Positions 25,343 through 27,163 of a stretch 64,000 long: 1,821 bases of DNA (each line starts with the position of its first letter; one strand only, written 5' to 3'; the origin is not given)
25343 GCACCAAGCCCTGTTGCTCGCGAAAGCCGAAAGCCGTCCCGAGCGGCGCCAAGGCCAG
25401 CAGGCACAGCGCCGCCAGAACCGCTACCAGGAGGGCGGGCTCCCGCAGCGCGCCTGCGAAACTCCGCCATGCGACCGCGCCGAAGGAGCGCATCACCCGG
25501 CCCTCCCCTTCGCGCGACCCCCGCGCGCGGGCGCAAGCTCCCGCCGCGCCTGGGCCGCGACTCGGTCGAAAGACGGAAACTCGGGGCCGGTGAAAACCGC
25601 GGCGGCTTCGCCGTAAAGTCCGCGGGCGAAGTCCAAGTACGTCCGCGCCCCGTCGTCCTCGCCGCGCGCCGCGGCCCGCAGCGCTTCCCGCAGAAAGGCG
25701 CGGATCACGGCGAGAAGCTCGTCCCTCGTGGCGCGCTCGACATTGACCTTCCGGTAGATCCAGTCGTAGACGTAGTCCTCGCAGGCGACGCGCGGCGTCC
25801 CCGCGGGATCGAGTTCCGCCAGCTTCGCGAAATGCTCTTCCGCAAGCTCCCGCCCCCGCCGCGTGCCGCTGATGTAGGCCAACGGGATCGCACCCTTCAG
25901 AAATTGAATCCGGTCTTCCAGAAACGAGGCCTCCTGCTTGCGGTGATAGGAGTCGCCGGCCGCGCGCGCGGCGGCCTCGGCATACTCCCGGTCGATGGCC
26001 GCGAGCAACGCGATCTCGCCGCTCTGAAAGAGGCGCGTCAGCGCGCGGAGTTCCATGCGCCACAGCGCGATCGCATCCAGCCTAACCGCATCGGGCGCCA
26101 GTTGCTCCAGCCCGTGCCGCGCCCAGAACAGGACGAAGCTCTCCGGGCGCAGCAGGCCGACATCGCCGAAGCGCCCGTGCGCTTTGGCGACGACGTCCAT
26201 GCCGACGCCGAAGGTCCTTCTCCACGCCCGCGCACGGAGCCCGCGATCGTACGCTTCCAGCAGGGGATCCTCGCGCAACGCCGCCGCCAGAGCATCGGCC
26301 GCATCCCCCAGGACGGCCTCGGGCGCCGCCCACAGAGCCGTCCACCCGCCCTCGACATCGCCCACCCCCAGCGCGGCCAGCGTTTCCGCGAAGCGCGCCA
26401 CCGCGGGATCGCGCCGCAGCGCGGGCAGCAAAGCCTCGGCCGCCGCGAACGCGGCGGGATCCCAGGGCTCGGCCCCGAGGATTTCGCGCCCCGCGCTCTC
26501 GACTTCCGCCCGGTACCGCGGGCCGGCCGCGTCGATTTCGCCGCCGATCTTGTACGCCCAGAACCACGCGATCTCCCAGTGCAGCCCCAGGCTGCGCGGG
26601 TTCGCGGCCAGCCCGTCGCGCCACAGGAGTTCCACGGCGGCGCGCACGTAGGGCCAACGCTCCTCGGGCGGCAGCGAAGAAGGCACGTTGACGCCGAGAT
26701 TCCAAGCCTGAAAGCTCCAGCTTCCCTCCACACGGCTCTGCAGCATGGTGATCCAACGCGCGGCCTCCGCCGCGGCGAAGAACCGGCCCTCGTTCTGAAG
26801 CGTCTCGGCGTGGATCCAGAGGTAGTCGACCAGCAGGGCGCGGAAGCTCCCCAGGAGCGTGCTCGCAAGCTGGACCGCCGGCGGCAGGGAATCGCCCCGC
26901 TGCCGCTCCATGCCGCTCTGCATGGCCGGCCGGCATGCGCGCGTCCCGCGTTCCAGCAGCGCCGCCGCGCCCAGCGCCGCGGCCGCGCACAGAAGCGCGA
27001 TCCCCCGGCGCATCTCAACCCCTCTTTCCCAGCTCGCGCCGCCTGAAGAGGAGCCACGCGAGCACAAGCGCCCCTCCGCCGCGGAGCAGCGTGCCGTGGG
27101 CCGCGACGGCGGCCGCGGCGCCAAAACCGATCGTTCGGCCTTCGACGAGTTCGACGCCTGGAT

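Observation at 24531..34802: Eight-gene translationally coupled membrane operon: SPFH trio, HMA-less P-type ATPase, NosF/NosY-like ABC module and an orphan exported protein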

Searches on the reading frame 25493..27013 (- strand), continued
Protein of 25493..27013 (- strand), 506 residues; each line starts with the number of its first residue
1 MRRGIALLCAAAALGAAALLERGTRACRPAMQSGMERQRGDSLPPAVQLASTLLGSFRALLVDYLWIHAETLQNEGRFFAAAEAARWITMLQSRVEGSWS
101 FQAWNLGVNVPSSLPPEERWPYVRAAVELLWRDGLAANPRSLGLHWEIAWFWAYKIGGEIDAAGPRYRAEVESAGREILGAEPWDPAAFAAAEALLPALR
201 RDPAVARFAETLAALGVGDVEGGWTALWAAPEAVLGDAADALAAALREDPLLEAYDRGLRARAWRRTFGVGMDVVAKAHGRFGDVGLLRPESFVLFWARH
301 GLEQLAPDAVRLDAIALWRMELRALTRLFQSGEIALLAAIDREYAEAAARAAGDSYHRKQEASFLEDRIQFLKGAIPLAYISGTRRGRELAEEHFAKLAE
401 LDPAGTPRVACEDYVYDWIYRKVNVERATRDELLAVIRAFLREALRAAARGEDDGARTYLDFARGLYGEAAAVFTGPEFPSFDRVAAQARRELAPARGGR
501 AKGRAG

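Call 85: search_solved_structures(query=L010:5422-7371:+, max_evalue=1e-40, show_alignments=3)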
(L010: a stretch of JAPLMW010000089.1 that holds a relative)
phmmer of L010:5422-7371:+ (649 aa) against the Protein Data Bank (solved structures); distinct sequences matched with E-value up to 1e-40: 19.
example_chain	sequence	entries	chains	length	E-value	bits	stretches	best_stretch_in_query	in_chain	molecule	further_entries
7qbz_A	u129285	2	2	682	1.5e-102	347.5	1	38-636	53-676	Cadmium translocating P-type ATPase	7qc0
3rfu_A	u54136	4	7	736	2.6e-94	320.3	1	103-632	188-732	Copper efflux ATPase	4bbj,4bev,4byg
7r0g_A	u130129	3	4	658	1.3e-93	317.9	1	101-627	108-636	Putative copper-exporting P-type ATPase A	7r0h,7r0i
3j09_A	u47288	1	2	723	1.7e-93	317.5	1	101-627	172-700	copper-exporting P-type ATPase A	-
3j08_A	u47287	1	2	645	1.7e-93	317.5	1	101-627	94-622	copper-exporting P-type ATPase A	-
4umv_A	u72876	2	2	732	2e-87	297.5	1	58-633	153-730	ZINC-TRANSPORTING ATPASE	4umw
8q75_A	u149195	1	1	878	6.3e-80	272.7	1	97-609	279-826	Copper-transporting ATPase HMA4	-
8q73_A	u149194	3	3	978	8.9e-80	272.2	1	97-609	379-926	Copper-transporting ATPase HMA4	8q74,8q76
7si3_A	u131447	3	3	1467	1.3e-73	251.9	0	408-631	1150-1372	P-type Cu(+) transporter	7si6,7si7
7xuk_A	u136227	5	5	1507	1e-65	225.8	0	409-632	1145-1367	Copper-transporting ATPase 2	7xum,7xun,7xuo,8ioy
3sky_A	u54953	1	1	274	1.9e-50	175.4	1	320-584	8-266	Copper-exporting P-type ATPase B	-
3skx_A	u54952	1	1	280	2.9e-50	174.8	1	320-583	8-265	Copper-exporting P-type ATPase B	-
3a1c_A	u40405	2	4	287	7.9e-45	156.8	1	306-583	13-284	Probable copper-exporting P-type ATPase A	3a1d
3a1e_A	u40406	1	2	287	1.2e-43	152.9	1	306-583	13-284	Probable copper-exporting P-type ATPase A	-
5mrw_B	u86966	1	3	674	3.7e-42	148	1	150-579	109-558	Potassium-transporting ATPase ATP-binding subunit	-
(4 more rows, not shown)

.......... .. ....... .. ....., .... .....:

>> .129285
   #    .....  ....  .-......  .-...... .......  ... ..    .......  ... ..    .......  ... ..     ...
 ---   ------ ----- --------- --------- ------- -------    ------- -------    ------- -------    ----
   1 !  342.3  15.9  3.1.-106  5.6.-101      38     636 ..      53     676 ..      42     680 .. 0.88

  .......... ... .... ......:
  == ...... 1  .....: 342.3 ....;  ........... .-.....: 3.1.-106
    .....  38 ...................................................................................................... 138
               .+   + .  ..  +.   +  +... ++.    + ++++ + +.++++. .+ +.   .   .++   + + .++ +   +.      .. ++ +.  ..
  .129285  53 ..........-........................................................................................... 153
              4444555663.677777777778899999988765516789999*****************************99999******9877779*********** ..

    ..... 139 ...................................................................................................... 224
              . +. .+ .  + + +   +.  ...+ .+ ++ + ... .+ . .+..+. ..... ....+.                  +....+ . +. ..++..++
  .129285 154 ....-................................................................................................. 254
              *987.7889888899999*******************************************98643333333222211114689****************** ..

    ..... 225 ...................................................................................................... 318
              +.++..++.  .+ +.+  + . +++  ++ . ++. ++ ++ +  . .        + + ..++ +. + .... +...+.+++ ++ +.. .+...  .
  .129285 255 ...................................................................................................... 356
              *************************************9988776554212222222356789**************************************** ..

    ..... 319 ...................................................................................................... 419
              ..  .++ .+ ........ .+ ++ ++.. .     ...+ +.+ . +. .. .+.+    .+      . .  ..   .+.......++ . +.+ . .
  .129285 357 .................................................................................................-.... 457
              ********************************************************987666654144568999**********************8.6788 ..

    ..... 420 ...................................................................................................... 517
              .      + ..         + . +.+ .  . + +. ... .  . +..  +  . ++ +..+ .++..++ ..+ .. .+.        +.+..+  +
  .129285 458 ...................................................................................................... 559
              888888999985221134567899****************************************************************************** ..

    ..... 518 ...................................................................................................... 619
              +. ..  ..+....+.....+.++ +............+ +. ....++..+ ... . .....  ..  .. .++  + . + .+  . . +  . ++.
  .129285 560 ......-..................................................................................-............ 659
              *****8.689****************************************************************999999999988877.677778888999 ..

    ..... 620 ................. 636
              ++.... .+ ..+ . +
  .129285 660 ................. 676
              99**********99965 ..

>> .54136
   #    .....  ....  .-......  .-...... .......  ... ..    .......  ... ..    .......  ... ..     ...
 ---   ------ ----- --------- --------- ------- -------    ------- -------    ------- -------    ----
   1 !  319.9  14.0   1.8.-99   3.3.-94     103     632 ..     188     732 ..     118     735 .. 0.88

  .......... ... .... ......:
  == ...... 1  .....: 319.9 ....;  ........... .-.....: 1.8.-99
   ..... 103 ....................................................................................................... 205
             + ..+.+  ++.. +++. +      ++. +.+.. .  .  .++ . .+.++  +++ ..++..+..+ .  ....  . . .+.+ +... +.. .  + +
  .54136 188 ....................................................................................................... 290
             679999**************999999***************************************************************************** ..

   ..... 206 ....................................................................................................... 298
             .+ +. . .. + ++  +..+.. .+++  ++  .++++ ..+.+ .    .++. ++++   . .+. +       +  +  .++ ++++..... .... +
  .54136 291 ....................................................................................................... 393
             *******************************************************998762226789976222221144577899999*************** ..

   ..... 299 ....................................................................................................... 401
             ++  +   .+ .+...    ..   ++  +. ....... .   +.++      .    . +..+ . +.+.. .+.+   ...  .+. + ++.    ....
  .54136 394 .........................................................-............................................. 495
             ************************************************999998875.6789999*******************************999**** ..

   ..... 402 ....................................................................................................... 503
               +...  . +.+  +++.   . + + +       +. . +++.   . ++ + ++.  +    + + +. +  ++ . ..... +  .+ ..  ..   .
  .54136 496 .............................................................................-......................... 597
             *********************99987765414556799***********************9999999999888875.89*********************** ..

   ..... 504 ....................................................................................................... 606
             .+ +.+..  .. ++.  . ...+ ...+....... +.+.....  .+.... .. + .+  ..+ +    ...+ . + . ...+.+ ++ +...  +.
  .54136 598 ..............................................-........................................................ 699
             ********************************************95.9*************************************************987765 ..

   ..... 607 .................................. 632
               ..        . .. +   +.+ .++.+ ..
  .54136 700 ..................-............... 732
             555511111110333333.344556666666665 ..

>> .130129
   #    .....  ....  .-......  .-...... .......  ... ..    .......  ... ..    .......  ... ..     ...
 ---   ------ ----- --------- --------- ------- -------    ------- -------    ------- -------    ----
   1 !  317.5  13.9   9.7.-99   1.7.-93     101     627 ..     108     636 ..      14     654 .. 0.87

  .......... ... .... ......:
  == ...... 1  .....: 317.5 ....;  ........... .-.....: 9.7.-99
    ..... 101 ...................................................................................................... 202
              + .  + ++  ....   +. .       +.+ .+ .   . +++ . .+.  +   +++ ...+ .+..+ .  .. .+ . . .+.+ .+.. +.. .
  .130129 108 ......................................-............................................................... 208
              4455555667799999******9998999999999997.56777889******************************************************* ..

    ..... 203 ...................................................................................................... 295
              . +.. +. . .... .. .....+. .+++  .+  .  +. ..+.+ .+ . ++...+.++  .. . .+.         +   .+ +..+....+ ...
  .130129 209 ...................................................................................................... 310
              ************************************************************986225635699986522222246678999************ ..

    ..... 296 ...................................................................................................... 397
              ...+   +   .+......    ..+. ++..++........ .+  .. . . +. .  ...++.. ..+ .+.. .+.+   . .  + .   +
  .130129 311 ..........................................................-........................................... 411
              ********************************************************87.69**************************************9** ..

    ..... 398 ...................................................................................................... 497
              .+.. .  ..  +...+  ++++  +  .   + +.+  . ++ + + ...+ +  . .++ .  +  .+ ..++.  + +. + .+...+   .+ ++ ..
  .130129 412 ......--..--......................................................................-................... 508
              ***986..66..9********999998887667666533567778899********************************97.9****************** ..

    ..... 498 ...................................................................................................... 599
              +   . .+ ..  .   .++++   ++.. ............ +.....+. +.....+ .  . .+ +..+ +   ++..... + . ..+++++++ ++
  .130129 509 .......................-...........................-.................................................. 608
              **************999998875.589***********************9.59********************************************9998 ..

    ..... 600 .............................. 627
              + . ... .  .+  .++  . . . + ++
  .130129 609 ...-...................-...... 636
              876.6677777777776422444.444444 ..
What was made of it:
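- Closest known: P1B-4 ATPases. Same: sCoaT is the best solved match to a canonical cluster pump (1.5e-102, call 85).
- The closest solved structure is the P1B-4 pump sCoaT, 1.5e-102, with the His aligned to its HEGS motif (call 85).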

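Call 98: search_protein_families(library=pfam, proteins=[L010:11752-13923:+, L010:13942-15348:+, L010:15385-16473:+, L010:7422-8609:+, L035:7216-8223:+], max_evalue=0.001)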
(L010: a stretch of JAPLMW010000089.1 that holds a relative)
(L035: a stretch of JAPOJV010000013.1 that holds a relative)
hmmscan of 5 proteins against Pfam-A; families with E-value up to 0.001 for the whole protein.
L010:11752-13923:+ (723 aa): 8 families
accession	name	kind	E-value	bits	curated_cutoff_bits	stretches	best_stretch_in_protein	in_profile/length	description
PF00580.27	UvrD-helicase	-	3e-86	289.9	23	1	10-270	1-270/271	UvrD/REP helicase N-terminal domain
PF13361.12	UvrD_C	-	4.9e-72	243.7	25.6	1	276-613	1-349/350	UvrD-like helicase C-terminal domain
PF13245.12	AAA_19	-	6.1e-23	81.9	25.1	1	14-254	1-132/134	AAA domain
PF13538.12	UvrD_C_2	-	3.6e-08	33.6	27.4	1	552-609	3-51/52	UvrD-like helicase C-terminal domain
PF01443.25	Viral_helicase1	-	4.5e-08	33.6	21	0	545-609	171-226/228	Viral superfamily 1 RNA helicase core domain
PF13604.12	AAA_30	-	5e-05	23.6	27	0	12-73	4-66/191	AAA domain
PF21196.3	PcrA_UvrD_tudor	-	0.0002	21.6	23.9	1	674-717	1-44/48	PcrA/UvrD tudor domain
PF13087.12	AAA_12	-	0.00088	19.3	27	0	546-610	134-191/195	AAA domain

L010:13942-15348:+ (468 aa): 1 family
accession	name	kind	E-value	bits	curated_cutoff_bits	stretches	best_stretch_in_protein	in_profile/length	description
PF00342.24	PGI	-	4.9e-43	147.9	22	1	72-439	91-461/486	Phosphoglucose isomerase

L010:15385-16473:+ (362 aa): 3 families
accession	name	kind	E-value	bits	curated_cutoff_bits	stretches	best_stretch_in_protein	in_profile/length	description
PF00483.29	NTP_transferase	-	2.8e-35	122.5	21.2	1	4-287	2-241/245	Nucleotidyl transferase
PF22640.1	ManC_GMP_beta-helix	-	1.5e-12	47.7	27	1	306-351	10-53/55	MannoseP isomerase/GMP-like beta-helix domain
PF12804.13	NTP_transf_3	-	2.7e-09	37.9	27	1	4-126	1-109/160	MobA-like NTP transferase domain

L010:7422-8609:+ (395 aa): 4 families
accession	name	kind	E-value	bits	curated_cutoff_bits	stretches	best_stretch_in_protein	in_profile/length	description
PF00005.33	ABC_tran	-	2.1e-31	109.8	25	1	32-173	2-137/137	ABC transporter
PF13304.12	AAA_21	-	1.2e-11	45.7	27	2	138-202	231-298/304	AAA domain, putative AbiEii toxin, Type IV TA system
PF13604.12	AAA_30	-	0.00052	20.3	27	0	41-74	18-50/191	AAA domain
PF25199.1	nSTAND_NTPase5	-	0.00093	19.5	34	0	37-75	37-75/145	Novel STAND NTPase 5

L035:7216-8223:+ (335 aa): 3 families
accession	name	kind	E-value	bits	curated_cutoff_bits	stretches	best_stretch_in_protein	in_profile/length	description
PF00005.33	ABC_tran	-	1.9e-33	116.4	25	1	35-176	2-137/137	ABC transporter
PF13304.12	AAA_21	-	1.2e-11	45.7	27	2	141-205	231-298/304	AAA domain, putative AbiEii toxin, Type IV TA system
PF13604.12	AAA_30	-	0.00072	19.8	27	0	45-203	19-122/191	AAA domain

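Call 101: search_protein_families(library=padloc, proteins=[window:25493-27013:-], max_evalue=0.001)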
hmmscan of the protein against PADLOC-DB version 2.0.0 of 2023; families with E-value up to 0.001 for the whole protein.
window:25493-27013:- (506 aa): 0 families

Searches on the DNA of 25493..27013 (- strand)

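Call 76: search_rna_families(sources=[L010, L015, L021, L035, L048, L063, L038], threshold=gathering)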
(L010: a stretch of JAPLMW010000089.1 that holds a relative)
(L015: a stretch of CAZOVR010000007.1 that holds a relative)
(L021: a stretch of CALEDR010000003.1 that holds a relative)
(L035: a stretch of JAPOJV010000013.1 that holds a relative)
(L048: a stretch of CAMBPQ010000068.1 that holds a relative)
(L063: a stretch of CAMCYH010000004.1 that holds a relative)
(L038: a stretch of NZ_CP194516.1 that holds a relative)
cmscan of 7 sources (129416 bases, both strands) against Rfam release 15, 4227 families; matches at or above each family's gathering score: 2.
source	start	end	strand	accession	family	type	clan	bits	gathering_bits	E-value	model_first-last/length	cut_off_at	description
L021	15526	15598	-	RF00005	tRNA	Gene; tRNA;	CL00001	75.2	29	2.4e-14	1-71/71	no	tRNA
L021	15708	15779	-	RF00005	tRNA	Gene; tRNA;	CL00001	70.4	29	5e-13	1-71/71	no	tRNA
